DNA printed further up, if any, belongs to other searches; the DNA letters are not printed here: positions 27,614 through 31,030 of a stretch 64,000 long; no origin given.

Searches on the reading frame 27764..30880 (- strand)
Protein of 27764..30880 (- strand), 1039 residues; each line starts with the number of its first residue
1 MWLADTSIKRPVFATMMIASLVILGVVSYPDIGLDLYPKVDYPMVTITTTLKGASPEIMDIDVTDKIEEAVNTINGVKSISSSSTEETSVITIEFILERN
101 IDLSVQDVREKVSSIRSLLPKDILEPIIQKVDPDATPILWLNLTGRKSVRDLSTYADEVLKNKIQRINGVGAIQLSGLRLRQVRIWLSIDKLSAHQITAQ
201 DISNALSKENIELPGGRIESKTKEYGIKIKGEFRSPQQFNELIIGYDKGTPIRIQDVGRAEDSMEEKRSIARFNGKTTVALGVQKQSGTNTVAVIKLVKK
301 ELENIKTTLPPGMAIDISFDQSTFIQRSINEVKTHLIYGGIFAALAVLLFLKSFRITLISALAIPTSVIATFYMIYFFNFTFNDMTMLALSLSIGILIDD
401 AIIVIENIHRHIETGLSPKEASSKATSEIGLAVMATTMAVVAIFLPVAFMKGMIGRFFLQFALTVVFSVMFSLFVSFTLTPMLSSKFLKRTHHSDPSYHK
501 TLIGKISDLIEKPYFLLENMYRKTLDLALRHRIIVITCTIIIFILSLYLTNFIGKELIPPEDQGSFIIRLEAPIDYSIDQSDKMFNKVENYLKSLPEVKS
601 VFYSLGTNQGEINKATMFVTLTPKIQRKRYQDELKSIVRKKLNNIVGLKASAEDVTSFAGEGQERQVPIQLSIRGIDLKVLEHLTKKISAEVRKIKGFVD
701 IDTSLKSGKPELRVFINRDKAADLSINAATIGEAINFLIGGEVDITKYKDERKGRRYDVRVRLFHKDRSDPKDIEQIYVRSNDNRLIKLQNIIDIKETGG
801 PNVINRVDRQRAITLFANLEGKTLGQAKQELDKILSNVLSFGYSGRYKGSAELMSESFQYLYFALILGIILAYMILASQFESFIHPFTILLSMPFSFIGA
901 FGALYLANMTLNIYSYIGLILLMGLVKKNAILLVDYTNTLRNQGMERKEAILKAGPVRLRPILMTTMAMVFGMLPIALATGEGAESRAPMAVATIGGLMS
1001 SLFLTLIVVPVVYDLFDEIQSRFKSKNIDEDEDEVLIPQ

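Call 15: search_protein_families(library=pfam, proteins=[window:27764-30880:-], max_evalue=0.0001)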
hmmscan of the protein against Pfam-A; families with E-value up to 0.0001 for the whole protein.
window:27764-30880:- (1039 aa): 2 families
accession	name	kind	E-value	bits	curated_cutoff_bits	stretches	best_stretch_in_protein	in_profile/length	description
PF00873.25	ACR_tran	-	2.2e-287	956.4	28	1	4-1016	2-1020/1021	AcrB/AcrD/AcrF family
PF03176.21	MMPL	-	2.4e-08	33.7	20.5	1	340-483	152-298/333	MMPL family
